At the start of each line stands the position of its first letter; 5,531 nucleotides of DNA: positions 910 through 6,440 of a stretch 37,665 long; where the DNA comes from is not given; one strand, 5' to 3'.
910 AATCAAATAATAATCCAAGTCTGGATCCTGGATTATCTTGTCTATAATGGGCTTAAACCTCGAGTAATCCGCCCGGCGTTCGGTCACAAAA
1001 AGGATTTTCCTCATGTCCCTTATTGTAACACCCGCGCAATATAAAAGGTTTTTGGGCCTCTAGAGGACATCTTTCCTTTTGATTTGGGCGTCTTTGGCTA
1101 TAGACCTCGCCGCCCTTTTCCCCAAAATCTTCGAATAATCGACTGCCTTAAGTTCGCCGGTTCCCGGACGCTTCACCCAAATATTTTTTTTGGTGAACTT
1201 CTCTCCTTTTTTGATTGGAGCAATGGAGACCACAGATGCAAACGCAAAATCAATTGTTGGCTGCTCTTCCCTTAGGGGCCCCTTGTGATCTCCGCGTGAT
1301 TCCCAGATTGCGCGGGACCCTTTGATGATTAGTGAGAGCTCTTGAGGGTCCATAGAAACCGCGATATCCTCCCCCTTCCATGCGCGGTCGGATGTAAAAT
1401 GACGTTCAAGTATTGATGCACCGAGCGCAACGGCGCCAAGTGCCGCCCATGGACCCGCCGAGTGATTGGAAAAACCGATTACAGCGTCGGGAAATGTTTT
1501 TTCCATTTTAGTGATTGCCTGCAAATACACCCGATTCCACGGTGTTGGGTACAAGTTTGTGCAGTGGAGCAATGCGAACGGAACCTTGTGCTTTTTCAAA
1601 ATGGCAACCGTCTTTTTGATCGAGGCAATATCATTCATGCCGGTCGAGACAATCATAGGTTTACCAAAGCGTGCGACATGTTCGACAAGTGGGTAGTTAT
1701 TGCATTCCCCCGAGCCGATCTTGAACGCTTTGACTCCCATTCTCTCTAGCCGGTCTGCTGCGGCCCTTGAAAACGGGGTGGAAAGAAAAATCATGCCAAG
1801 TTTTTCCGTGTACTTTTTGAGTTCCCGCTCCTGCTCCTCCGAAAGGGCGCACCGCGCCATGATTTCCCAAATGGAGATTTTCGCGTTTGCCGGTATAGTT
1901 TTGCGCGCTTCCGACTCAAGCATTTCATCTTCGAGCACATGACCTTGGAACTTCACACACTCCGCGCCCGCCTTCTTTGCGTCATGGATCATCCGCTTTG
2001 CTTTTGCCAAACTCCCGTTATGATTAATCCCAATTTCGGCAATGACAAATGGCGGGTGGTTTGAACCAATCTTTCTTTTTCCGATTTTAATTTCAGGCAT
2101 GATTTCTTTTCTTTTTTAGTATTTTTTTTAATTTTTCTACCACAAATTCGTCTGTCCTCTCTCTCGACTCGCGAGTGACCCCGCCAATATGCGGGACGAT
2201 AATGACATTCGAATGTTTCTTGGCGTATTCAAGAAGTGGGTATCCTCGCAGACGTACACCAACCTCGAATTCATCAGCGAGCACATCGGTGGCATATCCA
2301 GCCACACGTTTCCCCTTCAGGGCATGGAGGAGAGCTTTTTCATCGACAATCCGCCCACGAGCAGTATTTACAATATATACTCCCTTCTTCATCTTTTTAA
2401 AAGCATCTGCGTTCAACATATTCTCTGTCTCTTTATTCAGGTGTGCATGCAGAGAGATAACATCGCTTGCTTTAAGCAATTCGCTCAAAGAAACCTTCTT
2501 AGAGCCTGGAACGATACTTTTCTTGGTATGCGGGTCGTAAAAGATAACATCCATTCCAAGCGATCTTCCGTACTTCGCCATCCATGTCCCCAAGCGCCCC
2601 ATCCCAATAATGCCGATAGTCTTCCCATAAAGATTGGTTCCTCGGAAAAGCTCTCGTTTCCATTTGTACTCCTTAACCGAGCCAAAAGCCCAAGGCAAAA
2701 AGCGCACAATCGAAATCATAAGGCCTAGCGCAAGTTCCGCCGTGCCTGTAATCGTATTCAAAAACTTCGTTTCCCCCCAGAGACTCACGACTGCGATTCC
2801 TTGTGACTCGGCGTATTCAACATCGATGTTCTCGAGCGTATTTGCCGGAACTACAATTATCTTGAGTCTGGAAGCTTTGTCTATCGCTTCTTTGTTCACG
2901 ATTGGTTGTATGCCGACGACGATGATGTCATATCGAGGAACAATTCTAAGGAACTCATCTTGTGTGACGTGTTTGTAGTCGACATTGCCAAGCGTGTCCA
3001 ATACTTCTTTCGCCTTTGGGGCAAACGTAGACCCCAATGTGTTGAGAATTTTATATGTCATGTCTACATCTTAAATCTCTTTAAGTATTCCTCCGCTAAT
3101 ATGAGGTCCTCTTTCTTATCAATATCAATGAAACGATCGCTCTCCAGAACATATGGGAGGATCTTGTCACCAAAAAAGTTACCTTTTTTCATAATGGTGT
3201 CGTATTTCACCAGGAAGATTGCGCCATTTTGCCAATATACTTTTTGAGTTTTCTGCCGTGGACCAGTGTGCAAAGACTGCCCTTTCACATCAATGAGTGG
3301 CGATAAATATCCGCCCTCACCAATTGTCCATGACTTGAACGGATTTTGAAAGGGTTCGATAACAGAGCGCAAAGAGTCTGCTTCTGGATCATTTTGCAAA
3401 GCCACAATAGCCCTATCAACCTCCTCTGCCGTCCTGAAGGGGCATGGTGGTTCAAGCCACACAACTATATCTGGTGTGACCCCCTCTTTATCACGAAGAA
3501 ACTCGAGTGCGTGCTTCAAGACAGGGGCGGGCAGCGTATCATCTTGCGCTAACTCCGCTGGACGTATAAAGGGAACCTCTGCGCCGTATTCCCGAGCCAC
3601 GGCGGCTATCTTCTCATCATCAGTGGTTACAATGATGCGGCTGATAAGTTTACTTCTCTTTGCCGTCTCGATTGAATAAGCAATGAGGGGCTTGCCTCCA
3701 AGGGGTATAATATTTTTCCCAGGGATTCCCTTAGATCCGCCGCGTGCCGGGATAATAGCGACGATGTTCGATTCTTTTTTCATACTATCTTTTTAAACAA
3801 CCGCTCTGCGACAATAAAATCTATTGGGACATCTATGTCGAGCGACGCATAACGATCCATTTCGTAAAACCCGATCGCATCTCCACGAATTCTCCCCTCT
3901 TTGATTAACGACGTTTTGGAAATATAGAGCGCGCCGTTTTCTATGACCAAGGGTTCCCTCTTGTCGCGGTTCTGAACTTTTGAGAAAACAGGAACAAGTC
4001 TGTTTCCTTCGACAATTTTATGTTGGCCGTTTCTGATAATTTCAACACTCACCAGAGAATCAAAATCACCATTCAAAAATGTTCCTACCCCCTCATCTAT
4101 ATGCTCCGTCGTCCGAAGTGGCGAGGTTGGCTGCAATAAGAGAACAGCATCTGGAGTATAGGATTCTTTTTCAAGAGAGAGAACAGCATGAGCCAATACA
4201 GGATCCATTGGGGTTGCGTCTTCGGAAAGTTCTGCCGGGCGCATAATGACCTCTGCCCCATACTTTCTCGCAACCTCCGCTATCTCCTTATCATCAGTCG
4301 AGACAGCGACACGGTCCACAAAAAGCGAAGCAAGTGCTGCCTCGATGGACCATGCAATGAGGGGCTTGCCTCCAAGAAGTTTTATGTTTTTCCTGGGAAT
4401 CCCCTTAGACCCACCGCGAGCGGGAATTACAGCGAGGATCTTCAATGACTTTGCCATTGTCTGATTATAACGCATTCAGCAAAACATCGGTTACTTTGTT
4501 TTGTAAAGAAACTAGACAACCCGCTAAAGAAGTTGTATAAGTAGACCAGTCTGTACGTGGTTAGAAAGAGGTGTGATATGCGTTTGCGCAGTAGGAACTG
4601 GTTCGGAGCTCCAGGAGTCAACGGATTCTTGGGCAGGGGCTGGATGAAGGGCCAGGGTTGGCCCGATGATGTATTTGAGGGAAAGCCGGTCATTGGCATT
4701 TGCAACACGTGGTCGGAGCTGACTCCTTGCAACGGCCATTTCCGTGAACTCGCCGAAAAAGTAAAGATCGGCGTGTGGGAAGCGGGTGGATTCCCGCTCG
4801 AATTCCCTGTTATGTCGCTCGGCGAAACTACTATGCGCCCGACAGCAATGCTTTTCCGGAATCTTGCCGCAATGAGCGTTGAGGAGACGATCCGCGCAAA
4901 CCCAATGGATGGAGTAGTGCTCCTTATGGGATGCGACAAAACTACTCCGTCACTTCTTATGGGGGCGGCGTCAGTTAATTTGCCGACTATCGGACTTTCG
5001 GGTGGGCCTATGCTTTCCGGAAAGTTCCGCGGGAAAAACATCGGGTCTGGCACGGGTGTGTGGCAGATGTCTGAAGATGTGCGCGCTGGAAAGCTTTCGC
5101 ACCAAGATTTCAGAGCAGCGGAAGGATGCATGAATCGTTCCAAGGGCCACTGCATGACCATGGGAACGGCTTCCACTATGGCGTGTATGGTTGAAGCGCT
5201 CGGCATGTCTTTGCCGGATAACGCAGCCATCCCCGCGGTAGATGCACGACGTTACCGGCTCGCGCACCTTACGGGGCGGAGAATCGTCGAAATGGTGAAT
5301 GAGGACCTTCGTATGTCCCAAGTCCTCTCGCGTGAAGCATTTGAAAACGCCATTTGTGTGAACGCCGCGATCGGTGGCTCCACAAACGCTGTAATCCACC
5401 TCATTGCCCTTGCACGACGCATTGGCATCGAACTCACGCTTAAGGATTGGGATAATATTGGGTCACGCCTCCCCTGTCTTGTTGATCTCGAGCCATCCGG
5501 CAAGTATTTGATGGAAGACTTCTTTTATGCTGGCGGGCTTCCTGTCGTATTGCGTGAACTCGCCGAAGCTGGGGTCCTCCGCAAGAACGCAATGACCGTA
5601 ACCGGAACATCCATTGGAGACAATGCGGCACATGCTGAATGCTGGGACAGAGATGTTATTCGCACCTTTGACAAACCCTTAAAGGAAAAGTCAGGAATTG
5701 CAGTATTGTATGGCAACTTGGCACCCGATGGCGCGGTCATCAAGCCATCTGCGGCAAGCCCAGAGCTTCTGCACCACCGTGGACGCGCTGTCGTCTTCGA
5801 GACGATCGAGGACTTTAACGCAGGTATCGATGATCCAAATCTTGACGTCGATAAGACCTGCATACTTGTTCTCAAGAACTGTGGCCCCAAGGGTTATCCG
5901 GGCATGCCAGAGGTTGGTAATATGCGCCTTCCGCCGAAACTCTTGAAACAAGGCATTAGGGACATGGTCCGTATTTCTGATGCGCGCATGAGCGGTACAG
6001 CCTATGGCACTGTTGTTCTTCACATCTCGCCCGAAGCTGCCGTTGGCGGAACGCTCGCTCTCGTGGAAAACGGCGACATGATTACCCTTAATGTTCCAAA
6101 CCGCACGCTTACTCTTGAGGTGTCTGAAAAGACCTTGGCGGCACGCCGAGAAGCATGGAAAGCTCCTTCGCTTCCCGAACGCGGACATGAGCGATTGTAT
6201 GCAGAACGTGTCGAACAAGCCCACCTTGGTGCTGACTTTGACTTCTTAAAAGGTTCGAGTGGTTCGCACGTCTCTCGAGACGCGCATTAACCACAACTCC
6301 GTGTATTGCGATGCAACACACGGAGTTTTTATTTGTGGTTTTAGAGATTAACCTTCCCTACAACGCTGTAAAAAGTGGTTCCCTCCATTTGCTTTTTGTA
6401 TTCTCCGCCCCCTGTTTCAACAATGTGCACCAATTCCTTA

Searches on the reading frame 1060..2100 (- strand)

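Call 73: search_protein_families(library=pfam, proteins=[window:1060-2100:-], max_evalue=0.1)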
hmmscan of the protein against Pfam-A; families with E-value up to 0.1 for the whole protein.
window:1060-2100:- (346 aa): 4 families
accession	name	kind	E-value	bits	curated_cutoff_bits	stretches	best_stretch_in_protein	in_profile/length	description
PF03102.20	NeuB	-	1.5e-73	247.7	22.1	1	37-272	1-239/241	NeuB family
PF08666.17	SAF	-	1.1e-10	42.3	21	1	289-345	3-62/63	SAF domain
PF13144.11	ChapFlgA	-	0.0031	18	23.8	0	290-345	4-60/122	Chaperone for flagella basal body P-ring formation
PF13671.12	AAA_33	-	0.062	14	27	0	96-180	18-104/143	AAA domain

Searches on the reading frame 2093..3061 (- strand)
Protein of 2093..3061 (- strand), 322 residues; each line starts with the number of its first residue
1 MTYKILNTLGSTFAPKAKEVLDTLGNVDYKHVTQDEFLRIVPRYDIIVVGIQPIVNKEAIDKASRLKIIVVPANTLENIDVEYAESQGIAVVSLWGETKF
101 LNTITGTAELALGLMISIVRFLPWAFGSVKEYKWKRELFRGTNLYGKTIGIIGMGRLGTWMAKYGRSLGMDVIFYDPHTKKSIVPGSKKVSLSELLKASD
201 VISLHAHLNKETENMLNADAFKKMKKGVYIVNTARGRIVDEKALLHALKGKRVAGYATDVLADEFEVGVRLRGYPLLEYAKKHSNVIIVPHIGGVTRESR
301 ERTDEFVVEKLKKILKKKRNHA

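Call 6: search_protein_families(library=pfam, proteins=[window:2093-3061:-], max_evalue=0.001)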
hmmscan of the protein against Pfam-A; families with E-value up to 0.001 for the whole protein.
window:2093-3061:- (322 aa): 4 families
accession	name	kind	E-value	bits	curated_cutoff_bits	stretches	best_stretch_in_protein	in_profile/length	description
PF02826.25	2-Hacid_dh_C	-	1.7e-51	174.6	25.1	1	112-293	1-178/178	D-isomer specific 2-hydroxyacid dehydrogenase, NAD binding domain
PF00389.36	2-Hacid_dh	-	8.8e-15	55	24.6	1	14-319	8-128/134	D-isomer specific 2-hydroxyacid dehydrogenase, catalytic domain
PF22660.2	RS_preATP-grasp-like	-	3.9e-05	24.4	27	1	147-227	2-84/98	Ribonucleotide synthetase preATP-grasp domain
PF03446.21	NAD_binding_2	-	5.1e-05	23.8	21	1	148-252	1-111/161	NAD binding domain of 6-phosphogluconate dehydrogenase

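Call 20: search_protein_families(library=ncbifam, proteins=[window:2093-3061:-], max_evalue=0.00001)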
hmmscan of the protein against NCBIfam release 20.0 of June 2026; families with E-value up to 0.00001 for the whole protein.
window:2093-3061:- (322 aa): 22 families
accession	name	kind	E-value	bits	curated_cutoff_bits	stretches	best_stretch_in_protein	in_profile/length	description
TIGR01327.1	PGDH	equivalog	7.3e-70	236.2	454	1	29-318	26-304/525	phosphoglycerate dehydrogenase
NF008759.0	PRK11790.1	equivalog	5.3e-52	176.9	404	1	27-316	36-318/410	phosphoglycerate dehydrogenase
NF009714.1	PRK13243.1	equivalog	1.2e-50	172.8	455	1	29-312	31-310/332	glyoxylate reductase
NF006263.0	PRK08410.1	equivalog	1e-46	159.8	389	1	11-318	9-310/311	D-2-hydroxyacid dehydrogenase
NF005069.0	PRK06487.1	equivalog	7e-45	153.4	448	1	47-316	51-312/320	2-hydroxyacid dehydrogenase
NF005387.0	PRK06932.1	equivalog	3.6e-42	144.4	492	1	27-296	28-291/314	2-hydroxyacid dehydrogenase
NF000492.1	vanH_gen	exception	7.3e-35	120.5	540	1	65-298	66-294/312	D-lactate dehydrogenase VanH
NF005750.0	PRK07574.1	equivalog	1.2e-34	120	329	1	54-317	103-359/386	NAD-dependent formate dehydrogenase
NF011938.0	PRK15409.1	equivalog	1.8e-29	102.8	492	1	48-316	49-310/324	glyoxylate/hydroxypyruvate reductase GhrB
NF041369.1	Dhydh_Halo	equivalog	2.4e-27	95.9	400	1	107-316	92-296/305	D-2-hydroxyacid dehydrogenase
NF000128.1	vanH-Sc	exception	2.6e-27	95.8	650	1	74-296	95-312/337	D-lactate dehydrogenase VanH-Sc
NF001309.0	PRK00257.1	equivalog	3.1e-27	95.5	434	1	139-318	109-281/379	4-phosphoerythronate dehydrogenase PdxB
NF000004.1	vanH-D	exception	9.7e-27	93.9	550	1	66-294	73-296/323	D-lactate dehydrogenase VanH-D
NF000112.1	vanH-Amyco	exception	1.3e-26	93.7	625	1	72-299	102-324/348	VanH-AOV family D-lactate dehydrogenase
NF000151.1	vanH-Ac1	exception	4.1e-26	92.1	750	1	67-297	104-330/351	D-lactate dehydrogenase VanH-Ac1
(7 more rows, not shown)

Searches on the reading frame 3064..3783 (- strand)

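Call 6: search_protein_families(library=pfam, proteins=[window:3064-3783:-], max_evalue=0.001)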
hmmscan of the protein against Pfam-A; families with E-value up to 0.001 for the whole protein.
window:3064-3783:- (239 aa): 2 families
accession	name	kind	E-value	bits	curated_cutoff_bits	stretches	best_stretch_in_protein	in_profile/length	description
PF02348.25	CTP_transf_3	-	5.6e-24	85.6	22.6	1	8-135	1-120/217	Cytidylyltransferase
PF12804.13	NTP_transf_3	-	0.00026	21.7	27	1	23-75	16-65/160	MobA-like NTP transferase domain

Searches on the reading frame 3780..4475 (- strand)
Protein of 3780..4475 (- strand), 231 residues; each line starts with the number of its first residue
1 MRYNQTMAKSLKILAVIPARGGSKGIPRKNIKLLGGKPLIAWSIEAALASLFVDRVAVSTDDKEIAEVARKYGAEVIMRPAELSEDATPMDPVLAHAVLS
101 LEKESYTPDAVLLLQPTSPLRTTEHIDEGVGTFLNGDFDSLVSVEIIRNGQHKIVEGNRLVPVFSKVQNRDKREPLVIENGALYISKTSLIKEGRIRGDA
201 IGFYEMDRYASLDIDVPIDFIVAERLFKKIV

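Call 6: search_protein_families(library=pfam, proteins=[window:3780-4475:-], max_evalue=0.001)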
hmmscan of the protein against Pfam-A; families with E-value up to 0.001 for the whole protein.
window:3780-4475:- (231 aa): 2 families
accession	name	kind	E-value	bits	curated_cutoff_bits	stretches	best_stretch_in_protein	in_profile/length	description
PF02348.25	CTP_transf_3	-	4.4e-28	99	22.6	1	15-219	2-198/217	Cytidylyltransferase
PF12804.13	NTP_transf_3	-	0.0009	19.9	27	0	32-81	19-67/160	MobA-like NTP transferase domain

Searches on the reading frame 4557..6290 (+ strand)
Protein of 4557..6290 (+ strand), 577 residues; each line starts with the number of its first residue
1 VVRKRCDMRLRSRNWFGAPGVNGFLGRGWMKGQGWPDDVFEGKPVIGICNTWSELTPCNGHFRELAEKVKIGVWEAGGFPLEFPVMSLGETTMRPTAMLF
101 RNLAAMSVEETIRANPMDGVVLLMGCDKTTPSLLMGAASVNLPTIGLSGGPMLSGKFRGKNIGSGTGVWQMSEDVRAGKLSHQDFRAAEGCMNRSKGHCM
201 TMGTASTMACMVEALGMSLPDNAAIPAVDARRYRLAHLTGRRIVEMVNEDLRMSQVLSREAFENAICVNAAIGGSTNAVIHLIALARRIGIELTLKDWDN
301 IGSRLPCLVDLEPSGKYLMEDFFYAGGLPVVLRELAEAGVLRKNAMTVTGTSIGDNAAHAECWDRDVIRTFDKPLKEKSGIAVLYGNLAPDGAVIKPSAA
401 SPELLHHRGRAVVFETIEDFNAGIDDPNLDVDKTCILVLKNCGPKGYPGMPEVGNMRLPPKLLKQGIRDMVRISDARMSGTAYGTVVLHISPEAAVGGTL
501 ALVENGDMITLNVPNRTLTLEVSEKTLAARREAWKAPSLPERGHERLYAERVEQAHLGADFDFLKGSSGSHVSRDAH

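Call 6: search_protein_families(library=pfam, proteins=[window:4557-6290:+], max_evalue=0.001)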
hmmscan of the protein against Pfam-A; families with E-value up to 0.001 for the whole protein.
window:4557-6290:+ (577 aa): 2 families
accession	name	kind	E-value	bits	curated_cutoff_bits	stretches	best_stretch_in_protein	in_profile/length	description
PF00920.27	ILVD_EDD_N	-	4.2e-116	388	27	1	43-356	1-316/316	Dihydroxy-acid/6-phosphogluconate dehydratase N-terminal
PF24877.1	ILV_EDD_C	-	7.5e-64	215.1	27.7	1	366-559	1-191/191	Dihydroxy-acid/6-phosphogluconate dehydratase C-terminal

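Call 46: find_homologous_proteins(query=window:4557-6290:+, max_evalue=1e-20)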
Query window:4557-6290:+ (577 aa): 8000 proteins with E <= 1e-20 among 8000 candidates; the best 120 are listed.
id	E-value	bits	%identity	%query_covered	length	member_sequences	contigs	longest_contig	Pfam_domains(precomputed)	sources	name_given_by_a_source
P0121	0.0e+0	1310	100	99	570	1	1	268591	PF24877.2,PF00920.28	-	-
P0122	0.0e+0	1148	-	-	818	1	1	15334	PF24877.2,PF00920.28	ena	-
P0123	0.0e+0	1051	80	99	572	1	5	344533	PF24877.2,PF00920.28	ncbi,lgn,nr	ncbi:MAG: dihydroxy-acid dehydratase [Parcubacteria group bacterium]|nr:dihydroxy-acid dehydratase [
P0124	0.0e+0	1039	79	99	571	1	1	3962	PF24877.2,PF00920.28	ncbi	-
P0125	0.0e+0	1018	79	98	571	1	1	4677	PF24877.2,PF00920.28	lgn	-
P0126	7.1e-296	1000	75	99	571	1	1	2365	PF24877.2,PF00920.28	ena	-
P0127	4.8e-292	988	75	99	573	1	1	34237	PF24877.2,PF00920.28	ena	-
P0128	5.6e-292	987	73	99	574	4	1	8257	PF24877.2,PF00920.28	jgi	jgi:L-arabonate dehydrase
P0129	7.3e-292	987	75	99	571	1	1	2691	PF24877.2,PF00920.28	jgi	jgi:L-arabonate dehydrase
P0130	2.1e-291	985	75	99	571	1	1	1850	PF24877.2,PF00920.28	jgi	jgi:L-arabonate dehydrase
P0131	3.0e-291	985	73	99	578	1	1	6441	PF24877.2,PF00920.28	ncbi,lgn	-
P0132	3.8e-291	985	76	99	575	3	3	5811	PF24877.2,PF00920.28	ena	-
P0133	5.9e-291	984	75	99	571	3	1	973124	PF24877.2,PF00920.28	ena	-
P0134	6.7e-291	984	75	99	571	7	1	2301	PF24877.2,PF00920.28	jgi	jgi:dihydroxy-acid dehydratase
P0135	6.7e-291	984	74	99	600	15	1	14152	PF24877.2,PF00920.28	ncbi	ncbi:MAG: IlvD/Edd family dehydratase [Candidatus Acidiferrales bacterium]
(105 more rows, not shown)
